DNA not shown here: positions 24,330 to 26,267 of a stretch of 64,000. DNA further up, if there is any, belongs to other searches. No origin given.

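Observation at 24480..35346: Alternating locus: zinc-ribbon GT-C glycosyltransferase / giant NHL protein / DegT aminotransferase / second giant NHL paralog, a candidate dedicated surface-glycoprotein system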

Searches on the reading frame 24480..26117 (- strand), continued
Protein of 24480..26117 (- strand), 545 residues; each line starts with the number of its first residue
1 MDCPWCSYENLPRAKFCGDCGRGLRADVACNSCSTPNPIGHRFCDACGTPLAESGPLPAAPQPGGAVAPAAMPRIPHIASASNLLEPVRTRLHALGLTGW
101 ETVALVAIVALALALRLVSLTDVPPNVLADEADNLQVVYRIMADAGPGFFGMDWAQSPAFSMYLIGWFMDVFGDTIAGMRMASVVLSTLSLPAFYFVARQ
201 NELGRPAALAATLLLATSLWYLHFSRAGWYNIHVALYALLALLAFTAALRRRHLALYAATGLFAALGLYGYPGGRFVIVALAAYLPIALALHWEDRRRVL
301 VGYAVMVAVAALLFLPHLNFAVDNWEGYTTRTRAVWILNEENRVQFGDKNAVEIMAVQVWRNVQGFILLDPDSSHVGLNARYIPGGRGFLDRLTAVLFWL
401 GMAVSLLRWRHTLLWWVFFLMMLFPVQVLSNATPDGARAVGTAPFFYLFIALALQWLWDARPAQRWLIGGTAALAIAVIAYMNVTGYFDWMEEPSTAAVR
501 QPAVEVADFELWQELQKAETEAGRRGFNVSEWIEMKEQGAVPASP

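Call 27: search_protein_families(library=pfam, proteins=[L013:9129-9968:+, L013:7974-9122:-, L013:11609-13162:+, L013:13431-14237:-, L013:14463-15524:-, L007:12211-13224:-, L007:8505-9527:-, L007:7433-8458:+, L007:13261-14721:-, L007:14714-19291:-], max_evalue=0.0001)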
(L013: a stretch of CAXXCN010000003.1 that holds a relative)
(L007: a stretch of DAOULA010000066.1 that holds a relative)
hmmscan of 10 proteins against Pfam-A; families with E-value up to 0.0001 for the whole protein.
L013:9129-9968:+ (279 aa): 2 families
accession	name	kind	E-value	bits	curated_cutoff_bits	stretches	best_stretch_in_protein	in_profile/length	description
PF03099.24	BPL_LplA_LipB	-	4.7e-20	72.3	21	1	46-169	2-133/133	Biotin/lipoate A/B protein ligase family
PF02237.23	BPL_C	-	8.4e-08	32.4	21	1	231-275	1-45/48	Biotin protein ligase C terminal domain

L013:7974-9122:- (382 aa): 2 families
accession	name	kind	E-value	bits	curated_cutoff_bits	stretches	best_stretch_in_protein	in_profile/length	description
PF07969.17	Amidohydro_3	-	1e-13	52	29.7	2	50-94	1-48/472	Amidohydrolase family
PF01979.26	Amidohydro_1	-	3.8e-11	43.3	25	1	58-375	1-343/345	Amidohydrolase family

L013:11609-13162:+ (517 aa): 4 families
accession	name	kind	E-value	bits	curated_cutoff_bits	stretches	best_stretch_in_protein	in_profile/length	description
PF13231.12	PMT_2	-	7.2e-10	39.7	26.1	1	175-334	6-156/160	Dolichyl-phosphate-mannose-protein mannosyltransferase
PF24463.1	DUF7577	-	4.2e-08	33.1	28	1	14-37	3-26/27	Domain of unknown function (DUF7577)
PF12773.13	DZR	-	2.6e-07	31.1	27.3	1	16-61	1-45/45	Double zinc ribbon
PF13240.11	Zn_Ribbon_1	-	5.6e-07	29.6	25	0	16-37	2-23/23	zinc-ribbon domain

L013:13431-14237:- (268 aa): 2 families
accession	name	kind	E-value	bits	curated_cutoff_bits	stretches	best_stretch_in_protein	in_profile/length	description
PF14748.11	P5CR_dimer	-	8.2e-39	132.5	25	1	160-263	1-104/105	Pyrroline-5-carboxylate reductase dimerisation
PF03807.23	F420_oxidored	-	3.4e-18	66.4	21.6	1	2-97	1-94/94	NADP oxidoreductase coenzyme F420-dependent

L013:14463-15524:- (353 aa): 1 family
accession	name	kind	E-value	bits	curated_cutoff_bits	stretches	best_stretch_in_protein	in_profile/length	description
PF04166.17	PdxA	-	9.4e-97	324.3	27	1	52-343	1-286/286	Pyridoxal phosphate biosynthetic protein PdxA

L007:12211-13224:- (337 aa): 2 families
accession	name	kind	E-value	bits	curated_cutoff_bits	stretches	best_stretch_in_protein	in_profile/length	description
PF02826.25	2-Hacid_dh_C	-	4e-61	205.9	25.1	1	110-290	1-178/178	D-isomer specific 2-hydroxyacid dehydrogenase, NAD binding domain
PF00389.36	2-Hacid_dh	-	1.2e-16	61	24.6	1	28-314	20-126/134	D-isomer specific 2-hydroxyacid dehydrogenase, catalytic domain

L007:8505-9527:- (340 aa): 2 families
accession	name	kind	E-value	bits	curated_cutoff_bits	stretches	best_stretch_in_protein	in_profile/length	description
PF00551.24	Formyl_trans_N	-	1.7e-43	148.9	26.1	1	31-209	2-181/181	Formyl transferase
PF02911.23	Formyl_trans_C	-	1.6e-26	92.8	21.1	1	235-330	4-99/100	Formyl transferase, C-terminal domain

L007:7433-8458:+ (341 aa): 2 families
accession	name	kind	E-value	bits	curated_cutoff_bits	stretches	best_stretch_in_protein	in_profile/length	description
PF01408.29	GFO_IDH_MocA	-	2.1e-19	70.8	24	1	6-128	2-120/120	Oxidoreductase family, NAD-binding Rossmann fold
PF22725.1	GFO_IDH_MocA_C3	-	7.4e-07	29.6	27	1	136-252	1-124/124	GFO/IDH/MocA C-terminal domain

L007:13261-14721:- (486 aa): 11 families
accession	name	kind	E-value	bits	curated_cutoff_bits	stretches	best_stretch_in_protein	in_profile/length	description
PF07992.20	Pyr_redox_2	-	1.9e-29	103.5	26.1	2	145-317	2-175/291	Pyridine nucleotide-disulphide oxidoreductase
PF14691.11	Fer4_20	-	3.7e-26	91.6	25.8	1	24-130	2-111/113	Dihydroprymidine dehydrogenase domain II, 4Fe-4S cluster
PF00070.33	Pyr_redox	-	6.7e-11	43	22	1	145-216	1-63/82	Pyridine nucleotide-disulphide oxidoreductase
PF13450.12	NAD_binding_8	-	1.9e-09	38.1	21.9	1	148-181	1-34/68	NAD(P)-binding Rossmann-like domain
PF01266.30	DAO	-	3.8e-07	30.4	27.9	1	146-179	2-35/353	FAD dependent oxidoreductase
PF12831.13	FAD_oxidored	-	5e-07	29.8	27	1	146-185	2-41/416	FAD dependent oxidoreductase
PF00890.30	FAD_binding_2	-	6.8e-07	29.3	20.4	1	146-180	2-36/414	FAD binding domain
PF13738.12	Pyr_redox_3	-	1.5e-06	28.1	30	0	148-175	2-30/305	Pyridine nucleotide-disulphide oxidoreductase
PF01593.30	Amino_oxidase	-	1.6e-06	28.1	19.8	1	154-182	2-30/443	Flavin containing amine oxidoreductase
PF03486.20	HI0933_like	-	8.1e-06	25.9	50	0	145-179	2-36/244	HI0933-like protein Rossmann domain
PF01262.27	AlaDh_PNT_C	-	5e-05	23.3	23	0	145-174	30-59/214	Alanine dehydrogenase/PNT, C-terminal domain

L007:14714-19291:- (1525 aa): 4 families
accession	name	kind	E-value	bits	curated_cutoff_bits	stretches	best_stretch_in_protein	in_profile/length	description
PF00310.26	GATase_2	-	2.7e-173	577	19.9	1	36-457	1-420/420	Glutamine amidotransferases class-II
PF01645.23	Glu_synthase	-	8.5e-145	483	20.4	1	828-1192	1-368/369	Conserved region in glutamate synthase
PF04898.20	Glu_syn_central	-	3.9e-115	384.5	22.8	1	485-767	2-277/277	Glutamate synthase central domain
PF01493.24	GXGXG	-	1.6e-82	276.1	32.5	1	1273-1460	2-189/190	GXGXG motif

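Call 35: search_protein_families(library=pfam, proteins=[P0195, P0217, P0224, L038:1843-7797:+, L026:177-3215:+, L028:4154-6985:-, L037:11366-13540:+], max_evalue=0.001)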
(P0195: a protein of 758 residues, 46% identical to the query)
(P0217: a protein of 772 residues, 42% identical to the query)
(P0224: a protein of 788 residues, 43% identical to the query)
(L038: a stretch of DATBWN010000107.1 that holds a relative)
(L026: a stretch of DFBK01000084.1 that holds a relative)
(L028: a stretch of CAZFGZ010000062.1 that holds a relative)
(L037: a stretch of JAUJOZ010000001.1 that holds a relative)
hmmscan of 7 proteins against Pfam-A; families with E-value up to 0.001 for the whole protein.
P0195 (758 aa): 10 families
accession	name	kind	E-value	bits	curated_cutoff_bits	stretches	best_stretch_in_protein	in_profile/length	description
PF01436.27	NHL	-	5.1e-25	86.7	20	1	594-619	2-27/28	NHL repeat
PF13231.12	PMT_2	-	5.3e-13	49.9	26.1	1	90-249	3-158/160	Dolichyl-phosphate-mannose-protein mannosyltransferase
PF25021.1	TEN_NHL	-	3.7e-12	46.3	27.1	0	720-747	134-161/357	Teneurin NHL domain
PF08450.18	SGL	-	1.5e-10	41.5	26.3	0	563-629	147-219/246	SMP-30/Gluconolactonase/LRE-like region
PF24684.1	Vgb_lyase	-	7.6e-10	38.5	50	1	511-625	98-212/290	Virginiamycin B lyase family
PF06739.17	SBBP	-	3.1e-05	24.3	20.5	0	731-744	16-29/38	Beta-propeller repeat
PF24303.1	DUF7485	-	0.00013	22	27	0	645-679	38-72/284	Domain of unknown function (DUF7485)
PF06977.17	SdiA-regulated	-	0.00025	20.7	21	0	718-745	212-240/249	SdiA-regulated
PF13449.12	Phytase-like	-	0.00035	21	27.6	0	514-550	72-110/284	Esterase-like activity of phytase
PF22701.2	Mala_s_1-like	-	0.0005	20.3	27.5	0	598-679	44-129/195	Mal s 1 allergenic protein-like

P0217 (772 aa): 11 families
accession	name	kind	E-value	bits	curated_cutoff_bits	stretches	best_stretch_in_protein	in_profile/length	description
PF01436.27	NHL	-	2.7e-38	128.6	20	4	509-535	2-28/28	NHL repeat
PF08450.18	SGL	-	1.2e-14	55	26.3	1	599-642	177-220/246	SMP-30/Gluconolactonase/LRE-like region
PF13231.12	PMT_2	-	1.8e-14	54.7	26.1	1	87-241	7-156/160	Dolichyl-phosphate-mannose-protein mannosyltransferase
PF06739.17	SBBP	-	4.3e-11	43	20.5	0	648-669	8-29/38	Beta-propeller repeat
PF25021.1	TEN_NHL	-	1.1e-09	38.2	27.1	0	503-533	136-354/357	Teneurin NHL domain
PF02366.24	PMT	-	8e-08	32.6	22.7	1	96-242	76-230/245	Dolichyl-phosphate-mannose-protein mannosyltransferase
PF13449.12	Phytase-like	-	3.6e-07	30.8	27.6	0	510-550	69-109/284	Esterase-like activity of phytase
PF24684.1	Vgb_lyase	-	7.2e-07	28.7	50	1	511-729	57-255/290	Virginiamycin B lyase family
PF22701.2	Mala_s_1-like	-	1.7e-05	25.1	27.5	0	610-691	44-126/195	Mal s 1 allergenic protein-like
PF17170.10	DUF5128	-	6.3e-05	22.7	22.9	0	517-597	51-127/321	6-bladed beta-propeller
PF07494.17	Reg_prop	-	0.00033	20.9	20.4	0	610-623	9-22/24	Two component regulator propeller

P0224 (788 aa): 9 families
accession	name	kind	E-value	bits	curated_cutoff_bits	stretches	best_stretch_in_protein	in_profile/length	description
PF01436.27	NHL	-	2.9e-26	90.6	20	1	531-557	1-27/28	NHL repeat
PF08450.18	SGL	-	2.8e-13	50.5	26.3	1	528-568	183-220/246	SMP-30/Gluconolactonase/LRE-like region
PF06739.17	SBBP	-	2.5e-12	47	20.5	0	665-683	11-29/38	Beta-propeller repeat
PF13231.12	PMT_2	-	1.1e-11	45.7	26.1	1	117-268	3-150/160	Dolichyl-phosphate-mannose-protein mannosyltransferase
PF24684.1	Vgb_lyase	-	3.4e-09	36.4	50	1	532-699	97-255/290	Virginiamycin B lyase family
PF25021.1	TEN_NHL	-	6.2e-09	35.7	27.1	0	528-557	138-167/357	Teneurin NHL domain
PF22701.2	Mala_s_1-like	-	1.4e-08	35.2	27.5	0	625-702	43-123/195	Mal s 1 allergenic protein-like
PF13449.12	Phytase-like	-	1.5e-06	28.7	27.6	0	533-568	69-104/284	Esterase-like activity of phytase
PF02366.24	PMT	-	0.00023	21.2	22.7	1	136-269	83-223/245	Dolichyl-phosphate-mannose-protein mannosyltransferase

L038:1843-7797:+ (1984 aa): 3 families
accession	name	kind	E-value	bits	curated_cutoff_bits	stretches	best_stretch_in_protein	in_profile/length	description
PF10060.15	DUF2298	-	6.2e-114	382.1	27.8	1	1205-1743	1-488/488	Uncharacterized membrane protein (DUF2298)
PF13231.12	PMT_2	-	3.3e-20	73.4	26.1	2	635-739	24-129/160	Dolichyl-phosphate-mannose-protein mannosyltransferase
PF02366.24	PMT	-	4.6e-10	39.9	22.7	1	636-783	86-239/245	Dolichyl-phosphate-mannose-protein mannosyltransferase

L026:177-3215:+ (1012 aa): 12 families
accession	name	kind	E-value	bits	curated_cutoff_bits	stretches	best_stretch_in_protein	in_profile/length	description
PF01436.27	NHL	-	3.2e-50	166.2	20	5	729-756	1-28/28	NHL repeat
PF17170.10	DUF5128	-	3.5e-22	79.4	22.9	2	841-911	53-125/321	6-bladed beta-propeller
PF06739.17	SBBP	-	6.4e-19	68.1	20.5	0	724-746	7-29/38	Beta-propeller repeat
PF08450.18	SGL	-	5e-16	59.5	26.3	1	731-813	135-220/246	SMP-30/Gluconolactonase/LRE-like region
PF25021.1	TEN_NHL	-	3.3e-12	46.5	27.1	0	968-994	138-164/357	Teneurin NHL domain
PF13449.12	Phytase-like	-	6e-08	33.4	27.6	0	734-766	72-104/284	Esterase-like activity of phytase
PF22701.2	Mala_s_1-like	-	1.1e-07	32.2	27.5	1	832-907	89-159/195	Mal s 1 allergenic protein-like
PF13231.12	PMT_2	-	1.5e-07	32.2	26.1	1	81-211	2-133/160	Dolichyl-phosphate-mannose-protein mannosyltransferase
PF06977.17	SdiA-regulated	-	3.3e-05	23.6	21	0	841-894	183-239/249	SdiA-regulated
PF20067.5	SSL_N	-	5.5e-05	23.4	18.9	0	976-989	25-38/46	Strictosidine synthase-like, N-terminal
PF15869.11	TolB_like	-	0.00051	19.9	29.2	0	863-907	52-95/296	TolB-like 6-blade propeller-like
PF07494.17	Reg_prop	-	0.0008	19.8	20.4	0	975-989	8-22/24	Two component regulator propeller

L028:4154-6985:- (943 aa): 2 families
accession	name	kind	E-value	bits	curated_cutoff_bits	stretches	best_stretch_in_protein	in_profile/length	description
PF07691.17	PA14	-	1.2e-14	54.7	24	1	801-927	3-146/147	PA14 domain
PF13231.12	PMT_2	-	1.6e-13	51.6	26.1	1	223-377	6-156/160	Dolichyl-phosphate-mannose-protein mannosyltransferase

L037:11366-13540:+ (724 aa): 1 family
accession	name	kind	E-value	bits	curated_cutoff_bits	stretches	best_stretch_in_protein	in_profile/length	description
PF13231.12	PMT_2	-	9.5e-13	49.1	26.1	1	239-373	3-139/160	Dolichyl-phosphate-mannose-protein mannosyltransferase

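Call 46: predict_structure(alignment_id=A1)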
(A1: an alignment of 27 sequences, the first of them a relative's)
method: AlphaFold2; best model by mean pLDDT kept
length: 545 residues; sequences in the alignment: 27
mean_pLDDT: 77.7   pTM: 0.78
mean pLDDT of the five models: 77.7, 76.8, 75.2, 74.7, 74.2
residues with pLDDT >= 90: 158; 70-90: 223; 50-70: 128; < 50: 36
segments of 3 or more residues with pLDDT < 50: 53-80, 430-434
pLDDT, mean of each block of 10 residues (from residue 1): 65 58 66 73 67 43 39 39 55 64 93 84 70 86 85 73 89 88 89 95 93 89 63 86 95 95 89 83 95 94 97 88 77 70 77 79 67 58 67 88 94 92 65 55 90 91 79 90 85 70 79 89 81 79 57
secondary structure, 60 per line:
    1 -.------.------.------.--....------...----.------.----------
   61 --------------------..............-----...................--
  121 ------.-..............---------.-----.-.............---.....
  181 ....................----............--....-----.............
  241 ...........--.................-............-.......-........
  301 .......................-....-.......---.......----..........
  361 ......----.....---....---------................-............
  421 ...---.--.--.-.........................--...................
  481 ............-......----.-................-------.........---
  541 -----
elements in order: E26-29 E36-38 H81-94 H100-118 H129-142 H160-172 H176-200 H205-216 H219-222 H228-251 H254-270 H272-283 H285-291 H293-323 H325-328 H330-335 H340-346 H351-366 H371-375 H379-382 H392-407 H409-423 H435-459 H462-492 H494-499 H506-521 H529-537

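Call 49: fold_search(model_id=the predicted structure, library=pdb)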
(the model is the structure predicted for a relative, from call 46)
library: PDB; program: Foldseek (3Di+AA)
matches with E <= 10: 355; with E <= 0.001: 18
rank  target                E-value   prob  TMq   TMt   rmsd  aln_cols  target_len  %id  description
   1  5ogl_A                2.3e-06  1.00  0.51  0.40  11.1       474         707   12  Structure of bacterial oligosaccharyltransferase PglB in complex with an acceptor peptide and an lipid-linked oligosac (released 2017-10-25)
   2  9i5k_A                3.1e-06  1.00  0.48  0.52  12.2       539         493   12  Structure of the Chaetomium thermophilum Pmt4 homodimer (C2 symmetry) (released 2025-12-24)
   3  6gxc_A                3.3e-06  1.00  0.51  0.40  11.1       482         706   11  Bacterial oligosaccharyltransferase PglB in complex with an inhibitory peptide and a reactive lipid-linked oligosaccha (released 2018-11-14)
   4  7e9s_A                4.2e-06  1.00  0.49  0.32  13.1       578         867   16  Archaeal oligosaccharyltransferase AglB from Archaeoglobus fulgidus in complex with an inhibitory peptide and a dolich (released 2021-09-08)
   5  3rce_A                9.8e-06  1.00  0.50  0.41  11.8       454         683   11  Bacterial oligosaccharyltransferase PglB (released 2011-06-15)
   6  6s7o_A                1.2e-05  1.00  0.49  0.41  12.7       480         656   12  Cryo-EM structure of human oligosaccharyltransferase complex OST-A (released 2019-12-18)
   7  6ezn_F                2.7e-05  1.00  0.48  0.41  11.6       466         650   12  Cryo-EM structure of the yeast oligosaccharyltransferase (OST) complex (released 2018-01-17)
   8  7oci_F                2.9e-05  1.00  0.47  0.41  10.7       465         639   12  Cryo-EM structure of yeast Ost6p containing oligosaccharyltransferase complex (released 2022-02-16)
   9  9n9j_I                5.0e-05  1.00  0.47  0.37  13.3       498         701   13  Structure of a GRP94 folding intermediate engaged with a CCDC134- and FKBP11-bound secretory translocon (released 2025-11-19)
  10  8age_A                6.1e-05  1.00  0.48  0.41  12.6       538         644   12  Structure of yeast oligosaccharylransferase complex with acceptor peptide bound (released 2022-12-07)
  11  5f15                  6.9e-05  1.00  0.47  0.47  13.8       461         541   15  Crystal Structure of ArnT from Cupriavidus metallidurans bound to Undecaprenyl phosphate (released 2016-02-17)
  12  8pn9_A                8.5e-05  1.00  0.49  0.41  12.9       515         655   13  Structure of human oligosaccharyltransferase OST-A complex bound to NGI-1 (released 2024-05-08)
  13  8agb_A                1.3e-04  1.00  0.48  0.42  11.4       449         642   12  Structure of yeast oligosaccharylransferase complex with lipid-linked oligosaccharide bound (released 2022-12-07)
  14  9i5l_A                2.1e-04  1.00  0.33  0.26   4.6       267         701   14  Structure of the Chaetomium thermophilum Pmt4 homodimer (C1 symmetry) (released 2025-12-24)
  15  5ezm                  3.5e-04  1.00  0.48  0.49  13.9       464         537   16  Crystal Structure of ArnT from Cupriavidus metallidurans in the apo state (released 2016-02-17)
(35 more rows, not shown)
